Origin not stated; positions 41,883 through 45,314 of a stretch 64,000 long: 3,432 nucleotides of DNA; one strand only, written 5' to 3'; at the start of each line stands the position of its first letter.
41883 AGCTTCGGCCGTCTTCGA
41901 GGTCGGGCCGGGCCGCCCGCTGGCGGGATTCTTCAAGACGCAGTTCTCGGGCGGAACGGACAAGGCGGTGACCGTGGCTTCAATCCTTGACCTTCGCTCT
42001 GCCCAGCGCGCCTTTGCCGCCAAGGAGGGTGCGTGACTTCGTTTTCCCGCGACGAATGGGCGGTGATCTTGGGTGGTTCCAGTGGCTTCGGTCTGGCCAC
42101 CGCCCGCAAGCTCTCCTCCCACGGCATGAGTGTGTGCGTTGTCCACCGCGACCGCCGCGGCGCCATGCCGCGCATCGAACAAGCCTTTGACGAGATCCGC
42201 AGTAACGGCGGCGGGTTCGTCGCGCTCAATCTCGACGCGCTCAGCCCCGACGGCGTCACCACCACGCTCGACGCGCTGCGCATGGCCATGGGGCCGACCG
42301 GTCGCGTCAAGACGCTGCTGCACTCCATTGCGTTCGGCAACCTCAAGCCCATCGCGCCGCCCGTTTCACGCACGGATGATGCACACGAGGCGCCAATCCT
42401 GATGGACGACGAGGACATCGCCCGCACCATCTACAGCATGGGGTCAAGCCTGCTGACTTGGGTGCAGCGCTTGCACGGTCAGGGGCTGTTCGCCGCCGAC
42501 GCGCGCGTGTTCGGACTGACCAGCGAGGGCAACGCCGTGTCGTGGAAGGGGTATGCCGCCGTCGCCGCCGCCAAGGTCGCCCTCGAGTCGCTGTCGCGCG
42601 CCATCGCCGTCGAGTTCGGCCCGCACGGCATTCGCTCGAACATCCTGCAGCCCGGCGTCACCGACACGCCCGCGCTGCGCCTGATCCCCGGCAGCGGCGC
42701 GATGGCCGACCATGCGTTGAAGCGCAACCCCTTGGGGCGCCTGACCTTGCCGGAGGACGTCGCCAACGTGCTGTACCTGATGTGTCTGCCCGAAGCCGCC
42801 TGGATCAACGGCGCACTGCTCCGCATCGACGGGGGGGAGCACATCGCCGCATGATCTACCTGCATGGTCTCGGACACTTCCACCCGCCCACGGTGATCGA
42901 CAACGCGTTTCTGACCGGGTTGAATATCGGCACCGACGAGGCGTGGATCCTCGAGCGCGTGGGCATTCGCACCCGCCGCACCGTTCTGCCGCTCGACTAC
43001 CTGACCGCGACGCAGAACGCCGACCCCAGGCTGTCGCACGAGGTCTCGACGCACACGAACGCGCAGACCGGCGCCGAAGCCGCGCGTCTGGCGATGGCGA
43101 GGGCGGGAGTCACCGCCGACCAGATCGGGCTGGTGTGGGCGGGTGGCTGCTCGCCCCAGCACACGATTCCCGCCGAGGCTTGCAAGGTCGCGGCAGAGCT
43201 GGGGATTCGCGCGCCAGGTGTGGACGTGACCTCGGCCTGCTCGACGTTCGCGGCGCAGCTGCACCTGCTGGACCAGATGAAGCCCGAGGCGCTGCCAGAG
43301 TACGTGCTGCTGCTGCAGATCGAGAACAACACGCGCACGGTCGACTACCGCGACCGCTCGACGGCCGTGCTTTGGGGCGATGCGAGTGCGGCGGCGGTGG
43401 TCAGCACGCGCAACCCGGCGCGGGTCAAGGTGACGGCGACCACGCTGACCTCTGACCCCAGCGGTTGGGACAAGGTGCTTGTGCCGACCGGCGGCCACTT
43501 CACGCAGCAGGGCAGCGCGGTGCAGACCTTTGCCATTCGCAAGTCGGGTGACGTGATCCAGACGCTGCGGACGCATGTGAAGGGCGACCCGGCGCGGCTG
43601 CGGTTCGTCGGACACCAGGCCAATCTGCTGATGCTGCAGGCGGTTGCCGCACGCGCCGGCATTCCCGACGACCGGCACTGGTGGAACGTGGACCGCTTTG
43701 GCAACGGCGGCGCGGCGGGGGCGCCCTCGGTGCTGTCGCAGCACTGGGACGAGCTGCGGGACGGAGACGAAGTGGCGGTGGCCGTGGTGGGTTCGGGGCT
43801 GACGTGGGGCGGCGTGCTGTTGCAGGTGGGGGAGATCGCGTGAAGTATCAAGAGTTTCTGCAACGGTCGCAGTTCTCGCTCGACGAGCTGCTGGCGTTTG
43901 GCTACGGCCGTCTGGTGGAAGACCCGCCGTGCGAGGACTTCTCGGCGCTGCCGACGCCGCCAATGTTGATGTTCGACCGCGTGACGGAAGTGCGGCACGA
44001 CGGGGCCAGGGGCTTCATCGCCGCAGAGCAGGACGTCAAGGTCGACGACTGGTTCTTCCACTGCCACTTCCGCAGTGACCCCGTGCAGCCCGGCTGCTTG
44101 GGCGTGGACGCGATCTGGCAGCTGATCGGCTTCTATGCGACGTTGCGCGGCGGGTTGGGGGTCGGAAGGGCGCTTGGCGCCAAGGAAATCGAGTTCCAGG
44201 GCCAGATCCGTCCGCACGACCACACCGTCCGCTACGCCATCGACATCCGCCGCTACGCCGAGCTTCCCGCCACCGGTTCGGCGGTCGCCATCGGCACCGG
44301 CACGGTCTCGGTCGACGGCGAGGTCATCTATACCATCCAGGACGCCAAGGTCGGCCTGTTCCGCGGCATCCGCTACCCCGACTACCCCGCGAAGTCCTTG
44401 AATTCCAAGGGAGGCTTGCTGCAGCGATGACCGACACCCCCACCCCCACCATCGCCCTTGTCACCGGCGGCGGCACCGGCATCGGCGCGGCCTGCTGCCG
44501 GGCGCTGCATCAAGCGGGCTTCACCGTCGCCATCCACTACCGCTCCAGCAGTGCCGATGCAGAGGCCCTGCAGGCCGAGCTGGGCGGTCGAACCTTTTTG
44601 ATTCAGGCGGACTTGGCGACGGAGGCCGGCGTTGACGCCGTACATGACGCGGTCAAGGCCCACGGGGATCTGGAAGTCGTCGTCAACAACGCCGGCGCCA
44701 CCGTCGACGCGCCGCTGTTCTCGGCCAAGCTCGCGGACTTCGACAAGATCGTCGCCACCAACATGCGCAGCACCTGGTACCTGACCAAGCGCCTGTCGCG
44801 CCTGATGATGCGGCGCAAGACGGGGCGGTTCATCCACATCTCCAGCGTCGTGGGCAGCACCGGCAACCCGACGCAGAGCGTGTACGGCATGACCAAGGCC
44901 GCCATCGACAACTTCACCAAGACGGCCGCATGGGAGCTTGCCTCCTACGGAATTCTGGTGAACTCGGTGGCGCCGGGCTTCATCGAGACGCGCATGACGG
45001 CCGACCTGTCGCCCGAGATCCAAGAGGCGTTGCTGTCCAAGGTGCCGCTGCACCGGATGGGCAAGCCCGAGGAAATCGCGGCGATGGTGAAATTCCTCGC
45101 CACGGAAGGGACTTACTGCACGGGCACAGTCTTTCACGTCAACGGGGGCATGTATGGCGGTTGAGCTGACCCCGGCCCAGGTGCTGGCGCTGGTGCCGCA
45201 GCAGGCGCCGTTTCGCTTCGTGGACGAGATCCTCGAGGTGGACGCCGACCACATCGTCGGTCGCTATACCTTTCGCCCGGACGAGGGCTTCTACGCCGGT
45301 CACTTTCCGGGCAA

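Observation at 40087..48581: Self-contained, translationally coupled type II FAS-like operon with its own ACP, PPTase, PlsC-type acyltransferase and a BioC-like methyltransferase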

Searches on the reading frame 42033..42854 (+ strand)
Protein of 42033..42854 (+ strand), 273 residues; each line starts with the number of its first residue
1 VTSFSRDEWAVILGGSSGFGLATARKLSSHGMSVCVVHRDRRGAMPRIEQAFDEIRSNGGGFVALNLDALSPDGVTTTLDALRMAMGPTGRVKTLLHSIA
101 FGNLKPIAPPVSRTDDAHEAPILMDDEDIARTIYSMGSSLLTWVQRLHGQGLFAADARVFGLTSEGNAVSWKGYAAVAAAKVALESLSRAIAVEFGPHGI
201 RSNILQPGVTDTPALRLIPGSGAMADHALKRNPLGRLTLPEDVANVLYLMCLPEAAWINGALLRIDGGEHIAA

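Call 5: search_protein_families(library=pfam, proteins=[window:42033-42854:+], max_evalue=0.01)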
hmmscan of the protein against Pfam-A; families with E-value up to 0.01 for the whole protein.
window:42033-42854:+ (273 aa): 5 families
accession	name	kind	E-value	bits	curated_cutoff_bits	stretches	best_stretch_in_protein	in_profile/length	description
PF13561.12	adh_short_C2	-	3.7e-36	125.3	27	1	17-269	6-235/236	Enoyl-(Acyl carrier protein) reductase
PF00106.31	adh_short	-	4.2e-18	66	26.6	1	9-215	2-187/195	short chain dehydrogenase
PF08659.16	KR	-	4.9e-05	23.8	22.6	1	11-90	4-80/180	KR domain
PF23441.1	SDR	-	0.00011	22.1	27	1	173-268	159-254/258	SDR-like rossmann domain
PF12241.14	Enoyl_reductase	-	0.00024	21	22.1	1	125-205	104-187/236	Trans-2-enoyl-CoA reductase catalytic region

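Call 6: search_protein_families(library=ncbifam, proteins=[window:42033-42854:+], max_evalue=0.01)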
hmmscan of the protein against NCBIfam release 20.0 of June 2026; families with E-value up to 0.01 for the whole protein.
window:42033-42854:+ (273 aa): 212 families (the best 25 are shown)
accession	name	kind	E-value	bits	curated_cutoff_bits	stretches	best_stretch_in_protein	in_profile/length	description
NF005559.1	PRK07231.1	subfamily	2.5e-30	105.8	215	1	7-269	4-247/249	glucose 1-dehydrogenase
NF005975.0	PRK08063.1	equivalog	1.8e-28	99.5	328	1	8-269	5-246/250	enoyl-[acyl-carrier-protein] reductase FabL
NF004778.0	PRK06124.1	equivalog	2e-25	89.7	303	1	8-269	12-252/256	SDR family oxidoreductase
NF009466.0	PRK12826.1-2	subfamily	6.3e-25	88.1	222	2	163-271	140-246/248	3-oxoacyl-ACP reductase FabG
NF005067.0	PRK06484.1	equivalog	7e-25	87.5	713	1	162-268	403-510/524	short chain dehydrogenase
NF005681.0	PRK07478.1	subfamily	1.5e-23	83.5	267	2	159-271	139-251/254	SDR family oxidoreductase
NF053701.1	CsHdxCHCADhChcB2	equivalog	2.4e-23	83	350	1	7-268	3-241/245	cis-4-hydroxycyclohexanecarboxylate dehydrogenase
NF004791.0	PRK06138.1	equivalog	2.8e-23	82.5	312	2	161-271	137-251/252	SDR family oxidoreductase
NF005752.0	PRK07576.1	subfamily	3.8e-23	82.1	321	2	155-271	135-252/271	SDR family oxidoreductase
NF052558.1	MBtsdlDhBudC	equivalog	1.1e-22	80.8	270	1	8-269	4-241/250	meso-2,3-butanediol dehydrogenase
NF005811.0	PRK07677.1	equivalog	1.8e-22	80.2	318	2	173-271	149-249/254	2,4-dienoyl-CoA reductase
NF005449.0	PRK07041.1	equivalog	7.3e-22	78.4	257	2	175-272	145-240/240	SDR family oxidoreductase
NF004773.0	PRK06113.1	equivalog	4.5e-21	75.5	367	1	7-268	11-249/255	7-alpha-hydroxysteroid dehydrogenase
NF004197.0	PRK05653.1-1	equivalog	8e-21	74.8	332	1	148-269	127-246/249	3-oxoacyl-ACP reductase FabG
NF005853.0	PRK07774.1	equivalog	8.8e-21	74.4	303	2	170-270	148-247/250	SDR family oxidoreductase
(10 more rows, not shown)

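Call 34: search_solved_structures(query=window:42033-42854:+, max_evalue=1e-15)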
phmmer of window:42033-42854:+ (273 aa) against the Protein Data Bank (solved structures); distinct sequences matched with E-value up to 1e-15: 21.
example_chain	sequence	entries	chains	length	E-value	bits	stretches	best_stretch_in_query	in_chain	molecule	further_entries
1w6u_A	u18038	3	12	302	7.5e-21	77.9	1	8-271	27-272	2,4-DIENOYL-COA REDUCTASE, MITOCHONDRIAL PRECURSOR | 2,4-DIENOYL-COA REDUCTASE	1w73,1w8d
7ucw_A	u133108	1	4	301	5e-20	75.2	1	9-271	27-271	Decr1 protein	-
4ni5_A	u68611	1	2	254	9.1e-20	74.4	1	169-268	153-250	Oxidoreductase, short-chain dehydrogenase/reductase family protein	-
3imf_A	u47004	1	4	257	1e-19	74.2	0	173-271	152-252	Short chain dehydrogenase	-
8hdn_A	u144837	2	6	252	7.2e-19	71.4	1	6-268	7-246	7-alpha-hydroxysteroid dehydrogenase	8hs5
8hde_A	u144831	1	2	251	7.5e-19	71.4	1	6-268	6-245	7-alpha-hydroxysteroid dehydrogenase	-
8hs6_A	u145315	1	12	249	8e-19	71.3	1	6-268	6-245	7-alpha-hydroxysteroid dehydrogenase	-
8hdi_A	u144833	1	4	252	8e-19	71.3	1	6-268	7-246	7-alpha-hydroxysteroid dehydrogenase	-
8hs9_E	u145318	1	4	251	8.3e-19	71.2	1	6-268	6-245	7-alpha-hydroxysteroid dehydrogenase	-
8hsa_G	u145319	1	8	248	8.5e-19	71.2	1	6-268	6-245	7-alpha-hydroxysteroid dehydrogenase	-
8hs4_A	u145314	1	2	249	8.8e-19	71.1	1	6-268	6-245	7-alpha-hydroxysteroid dehydrogenase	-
3gaf_A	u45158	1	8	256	9.2e-19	71.1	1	6-268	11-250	7-ALPHA-HYDROXYSTEROID DEHYDROGENASE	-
5t2u_A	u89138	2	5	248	1.2e-18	70.7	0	159-270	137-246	Oxidoreductase, short chain dehydrogenase/reductase family protein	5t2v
8hax_A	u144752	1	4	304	1.5e-18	70.4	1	6-268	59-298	7-alpha-hydroxysteroid dehydrogenase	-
8sy8_A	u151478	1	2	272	1.8e-18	70.1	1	8-271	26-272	4-formylbenzenesulfonate dehydrogenase TsaC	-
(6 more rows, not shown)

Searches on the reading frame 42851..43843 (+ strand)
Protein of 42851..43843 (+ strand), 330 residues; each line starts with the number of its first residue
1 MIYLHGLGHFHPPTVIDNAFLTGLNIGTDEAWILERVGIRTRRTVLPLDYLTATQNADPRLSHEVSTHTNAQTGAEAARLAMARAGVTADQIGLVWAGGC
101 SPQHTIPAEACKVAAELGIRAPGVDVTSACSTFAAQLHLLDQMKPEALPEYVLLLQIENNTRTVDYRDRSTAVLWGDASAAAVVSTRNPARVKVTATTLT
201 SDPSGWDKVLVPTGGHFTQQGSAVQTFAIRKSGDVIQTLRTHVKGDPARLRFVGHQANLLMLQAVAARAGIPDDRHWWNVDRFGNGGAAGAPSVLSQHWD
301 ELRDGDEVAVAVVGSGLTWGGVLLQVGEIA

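Call 5: search_protein_families(library=pfam, proteins=[window:42851-43843:+], max_evalue=0.01)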
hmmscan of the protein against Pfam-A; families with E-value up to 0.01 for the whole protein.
window:42851-43843:+ (330 aa): 2 families
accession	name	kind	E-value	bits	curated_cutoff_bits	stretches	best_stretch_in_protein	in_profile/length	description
PF08541.16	ACP_syn_III_C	-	1.1e-18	67.6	26.6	1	251-325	13-89/90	3-Oxoacyl-[acyl-carrier-protein (ACP)] synthase III C terminal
PF08545.16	ACP_syn_III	-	1.3e-13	51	24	1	125-202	2-79/80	3-Oxoacyl-[acyl-carrier-protein (ACP)] synthase III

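Call 6: search_protein_families(library=ncbifam, proteins=[window:42851-43843:+], max_evalue=0.01)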
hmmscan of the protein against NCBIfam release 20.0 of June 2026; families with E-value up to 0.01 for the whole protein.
window:42851-43843:+ (330 aa): 12 families
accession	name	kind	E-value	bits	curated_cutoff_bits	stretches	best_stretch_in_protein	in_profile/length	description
NF006829.0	PRK09352.1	subfamily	5.1e-55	186.7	249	1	4-326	7-321/322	beta-ketoacyl-ACP synthase 3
TIGR00747.1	fabH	subfamily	3e-43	148.1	292.1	1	4-325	5-321/322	beta-ketoacyl-ACP synthase III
NF004623.0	PRK05963.1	equivalog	4.3e-39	134.7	437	1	4-326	8-328/328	beta-ketoacyl-ACP synthase III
NF005703.0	PRK07515.1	equivalog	1.5e-23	83.3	304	1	31-325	56-371/373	beta-ketoacyl-ACP synthase III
NF005541.0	PRK07204.1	equivalog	1.9e-20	73.6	402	1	63-325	45-328/329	beta-ketoacyl-ACP synthase III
NF006720.0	PRK09258.1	equivalog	3.5e-16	59.4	285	1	68-318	59-330/338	3-oxoacyl-ACP synthase III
NF005308.0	PRK06840.1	equivalog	8.4e-16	57.9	315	1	68-219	51-206/339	3-oxoacyl-ACP synthase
NF003274.0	PRK04262.1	equivalog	1.6e-10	40.6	244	1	73-317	54-299/347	hydroxymethylglutaryl-CoA synthase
NF005293.2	PRK06816.1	subfamily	5.2e-05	22.5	450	1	63-130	55-119/378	StlD/DarB family beta-ketosynthase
NF053539.1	resorcinol_DarB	exception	7.2e-05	22.1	550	0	64-137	57-127/377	dialkylresorcinol biosynthesis protein DarB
NF009519.0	PRK12880.1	equivalog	0.00031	20.2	436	1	100-215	90-203/353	beta-ketoacyl-ACP synthase III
NF005589.0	PRK07314.1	subfamily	0.0087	14.9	387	0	63-132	269-338/413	beta-ketoacyl-ACP synthase II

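Call 76: search_solved_structures(query=window:42851-43843:+, max_evalue=1e-25)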
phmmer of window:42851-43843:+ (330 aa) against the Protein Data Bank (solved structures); distinct sequences matched with E-value up to 1e-25: 12.
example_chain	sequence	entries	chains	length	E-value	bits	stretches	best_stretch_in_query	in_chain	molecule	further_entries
2ebd_A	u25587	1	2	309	8.3e-34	120.3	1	69-325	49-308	3-oxoacyl-[acyl-carrier-protein] synthase 3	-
1ebl_A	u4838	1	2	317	2.4e-32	115.5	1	6-324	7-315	BETA-KETOACYL-ACP SYNTHASE III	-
1hn9_A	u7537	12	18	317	6.4e-32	114.1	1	6-324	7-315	BETA-KETOACYL-ACYL CARRIER PROTEIN SYNTHASE III | 3-oxoacyl-[acyl-carrier-protein] synthase III | 3-oxoacyl-[acyl-carrier-protein] synthase 3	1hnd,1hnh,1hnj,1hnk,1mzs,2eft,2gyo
6x7r_A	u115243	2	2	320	6.6e-32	114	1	6-324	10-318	3-oxoacyl-[acyl-carrier-protein] synthase 3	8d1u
9ka2_A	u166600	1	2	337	8.1e-32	113.8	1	6-324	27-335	Beta-ketoacyl-[acyl-carrier-protein] synthase III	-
3il9_A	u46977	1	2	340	8.5e-32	113.7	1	6-324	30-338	3-oxoacyl-[acyl-carrier-protein] synthase 3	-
9ka5_A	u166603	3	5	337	4.4e-30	108.1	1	6-324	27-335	Beta-ketoacyl-[acyl-carrier-protein] synthase III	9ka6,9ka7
8vd9_A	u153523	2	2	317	3.8e-29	105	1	6-327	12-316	Beta-ketoacyl-[acyl-carrier-protein] synthase III 1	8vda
4ylt_A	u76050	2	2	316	3.2e-28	101.9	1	6-324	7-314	3-oxoacyl-[acyl-carrier-protein] synthase 3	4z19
4nhd_A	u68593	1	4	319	1.9e-27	99.4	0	6-324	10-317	3-oxoacyl-[acyl-carrier-protein] synthase 3 protein 1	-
4wzu_A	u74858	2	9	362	1.4e-26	96.6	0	68-328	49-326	3-oxoacyl-[acyl-carrier-protein] synthase 3 protein 2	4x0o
3h76_A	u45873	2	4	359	2.8e-26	95.5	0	4-325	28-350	PQS biosynthetic enzyme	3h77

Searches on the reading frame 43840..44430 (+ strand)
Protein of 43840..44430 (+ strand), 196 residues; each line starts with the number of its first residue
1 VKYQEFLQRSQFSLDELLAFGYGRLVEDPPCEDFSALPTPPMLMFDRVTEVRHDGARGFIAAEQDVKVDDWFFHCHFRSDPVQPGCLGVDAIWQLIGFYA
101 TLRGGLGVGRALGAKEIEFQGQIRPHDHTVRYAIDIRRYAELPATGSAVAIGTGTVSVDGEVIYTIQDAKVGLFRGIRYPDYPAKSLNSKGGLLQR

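Call 5: search_protein_families(library=pfam, proteins=[window:43840-44430:+], max_evalue=0.01)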
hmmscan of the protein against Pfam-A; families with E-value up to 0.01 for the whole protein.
window:43840-44430:+ (196 aa): 1 family
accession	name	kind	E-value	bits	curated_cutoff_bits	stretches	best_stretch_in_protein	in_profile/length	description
PF07977.19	FabA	-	7.6e-40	136.2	23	1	37-166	1-137/138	FabA-like domain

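Call 6: search_protein_families(library=ncbifam, proteins=[window:43840-44430:+], max_evalue=0.01)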
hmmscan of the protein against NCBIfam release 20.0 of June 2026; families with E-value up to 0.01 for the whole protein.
window:43840-44430:+ (196 aa): 5 families
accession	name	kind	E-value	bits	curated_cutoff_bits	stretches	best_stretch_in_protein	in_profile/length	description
NF003509.0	PRK05174.1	equivalog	2.7e-60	203.1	124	1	8-175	4-167/172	bifunctional 3-hydroxydecanoyl-ACP dehydratase/trans-2-decenoyl-ACP isomerase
TIGR01749.1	fabA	equivalog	1.9e-49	167.8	238.15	1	8-175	1-164/169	3-hydroxyacyl-[acyl-carrier-protein] dehydratase FabA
NF000582.1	PRK00006.1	equivalog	9.6e-10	38.5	113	1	41-159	14-130/137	3-hydroxyacyl-ACP dehydratase FabZ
TIGR01750.1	fabZ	equivalog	5.8e-09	35.9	155.15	1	41-161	15-136/141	3-hydroxyacyl-ACP dehydratase FabZ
NF009667.0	PRK13188.1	equivalog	3.2e-07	29.4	465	1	40-99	334-389/464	bifunctional UDP-3-O-[3-hydroxymyristoyl] N-acetylglucosamine deacetylase/3-hydroxyacyl-ACP dehydratase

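Call 75: search_solved_structures(query=window:43840-44430:+, max_evalue=1e-10)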
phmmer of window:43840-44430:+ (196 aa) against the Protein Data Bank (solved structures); distinct sequences matched with E-value up to 1e-10: 7.
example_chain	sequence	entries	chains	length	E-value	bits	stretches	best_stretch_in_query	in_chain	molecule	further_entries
2cf2_C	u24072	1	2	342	9.7e-80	269.9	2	8-175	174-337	FATTY ACID SYNTHASE, DH DOMAIN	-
6b7j_A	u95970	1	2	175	2.3e-39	138.1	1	9-175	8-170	3-hydroxydecanoyl-[acyl-carrier-protein] dehydratase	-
1mka_A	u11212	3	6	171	2.3e-39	138.1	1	9-175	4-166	BETA-HYDROXYDECANOYL THIOL ESTER DEHYDRASE | N-{3-[DIHYDROXY(NONYL)-LAMBDA~4~-SULFANYL]PROPYL}-N~3~-[(2R)-2-HYDROXY-3,3-DIMETHYL-4-(PHO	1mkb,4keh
3q62_A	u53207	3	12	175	1.1e-38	135.8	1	10-176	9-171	3-hydroxydecanoyl-[acyl-carrier-protein] dehydratase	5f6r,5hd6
4fq9_A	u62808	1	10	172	7.2e-38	133.2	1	12-175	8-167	3-hydroxydecanoyl-[acyl-carrier-protein] dehydratase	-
4b0b_A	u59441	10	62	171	7.4e-38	133.2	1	15-175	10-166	3-HYDROXYDECANOYL-[ACYL-CARRIER-PROTEIN] DEHYDRATASE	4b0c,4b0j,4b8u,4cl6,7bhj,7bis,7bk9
4b0i_A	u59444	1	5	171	7e-37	130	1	15-175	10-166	3-HYDROXYDECANOYL-[ACYL-CARRIER-PROTEIN] DEHYDRATASE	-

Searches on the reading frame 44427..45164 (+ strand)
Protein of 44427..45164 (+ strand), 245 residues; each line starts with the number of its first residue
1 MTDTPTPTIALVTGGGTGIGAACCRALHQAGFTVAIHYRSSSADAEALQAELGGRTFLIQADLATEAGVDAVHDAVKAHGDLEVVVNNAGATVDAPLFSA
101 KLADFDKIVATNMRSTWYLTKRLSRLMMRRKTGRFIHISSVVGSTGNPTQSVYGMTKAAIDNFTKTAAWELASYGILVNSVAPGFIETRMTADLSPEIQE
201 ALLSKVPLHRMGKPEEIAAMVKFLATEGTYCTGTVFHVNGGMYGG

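Call 5: search_protein_families(library=pfam, proteins=[window:44427-45164:+], max_evalue=0.01)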
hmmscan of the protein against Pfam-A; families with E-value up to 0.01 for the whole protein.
window:44427-45164:+ (245 aa): 5 families
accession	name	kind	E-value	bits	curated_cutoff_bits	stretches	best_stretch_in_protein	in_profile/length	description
PF13561.12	adh_short_C2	-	2.8e-55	187.9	27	1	17-242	6-235/236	Enoyl-(Acyl carrier protein) reductase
PF00106.31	adh_short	-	5.5e-48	163.5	26.6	1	9-196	2-192/195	short chain dehydrogenase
PF08659.16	KR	-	2.3e-16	60.7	22.6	1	10-166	3-162/180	KR domain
PF01370.27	Epimerase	-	4.9e-11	43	20.9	1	10-190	1-185/240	NAD dependent epimerase/dehydratase family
PF16363.11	GDP_Man_Dehyd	-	0.0012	18.8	27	1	11-212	1-215/332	GDP-mannose 4,6 dehydratase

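Call 6: search_protein_families(library=ncbifam, proteins=[window:44427-45164:+], max_evalue=0.01)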
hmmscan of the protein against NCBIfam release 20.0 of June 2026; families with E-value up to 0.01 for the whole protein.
window:44427-45164:+ (245 aa): 239 families (the best 25 are shown)
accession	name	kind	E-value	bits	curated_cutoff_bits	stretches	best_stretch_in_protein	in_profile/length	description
TIGR01830.1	3oxo_ACP_reduc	equivalog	4.3e-71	239.4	297.75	1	10-243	1-239/239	3-oxoacyl-[acyl-carrier-protein] reductase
NF004197.0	PRK05653.1-1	equivalog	1.9e-62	211.2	332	1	8-243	8-247/249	3-oxoacyl-ACP reductase FabG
NF004199.0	PRK05653.1-4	equivalog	1.9e-61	207.8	301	1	10-243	8-246/247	3-oxoacyl-ACP reductase FabG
NF004198.0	PRK05653.1-3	equivalog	1.8e-59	201.2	296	1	9-243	9-247/248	3-oxoacyl-ACP reductase FabG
NF047420.2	EF_P_mod_YmfI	equivalog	4.2e-59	200.1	238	1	10-243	2-236/236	elongation factor P 5-aminopentanone reductase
NF009466.0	PRK12826.1-2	subfamily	5.8e-59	199.5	222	1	8-243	4-245/248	3-oxoacyl-ACP reductase FabG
TIGR01829.1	AcAcCoA_reduct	subfamily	1.5e-58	198.4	302.1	1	9-243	2-241/242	acetoacetyl-CoA reductase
NF009547.0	PRK12936.1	subfamily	1.8e-57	194.8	436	1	9-242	8-242/245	3-ketoacyl-(acyl-carrier-protein) reductase NodG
NF004200.0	PRK05653.1-5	equivalog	2.1e-56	191.2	273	1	10-242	5-241/242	3-oxoacyl-ACP reductase FabG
NF005559.1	PRK07231.1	subfamily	1.2e-54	185.5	215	1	9-242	6-247/249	glucose 1-dehydrogenase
NF009464.0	PRK12824.1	subfamily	2.8e-53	181.1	269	1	8-243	3-243/245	3-oxoacyl-ACP reductase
NF040605.2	mycolic_FabG1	exception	4.8e-53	180.4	420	1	10-242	4-229/233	3-oxoacyl-ACP reductase FabG1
NF053542.1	FlxB_rubin_SDR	equivalog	3.6e-52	177.5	340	1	9-242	2-239/239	flexirubin biosynthesis SDR family reductase FlxB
NF009384.0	PRK12743.1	equivalog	1.9e-51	174.7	264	1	5-242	4-247/258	SDR family oxidoreductase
NF006070.0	PRK08213.1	subfamily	1.5e-50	172.1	279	1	9-242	14-256/259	gluconate 5-dehydrogenase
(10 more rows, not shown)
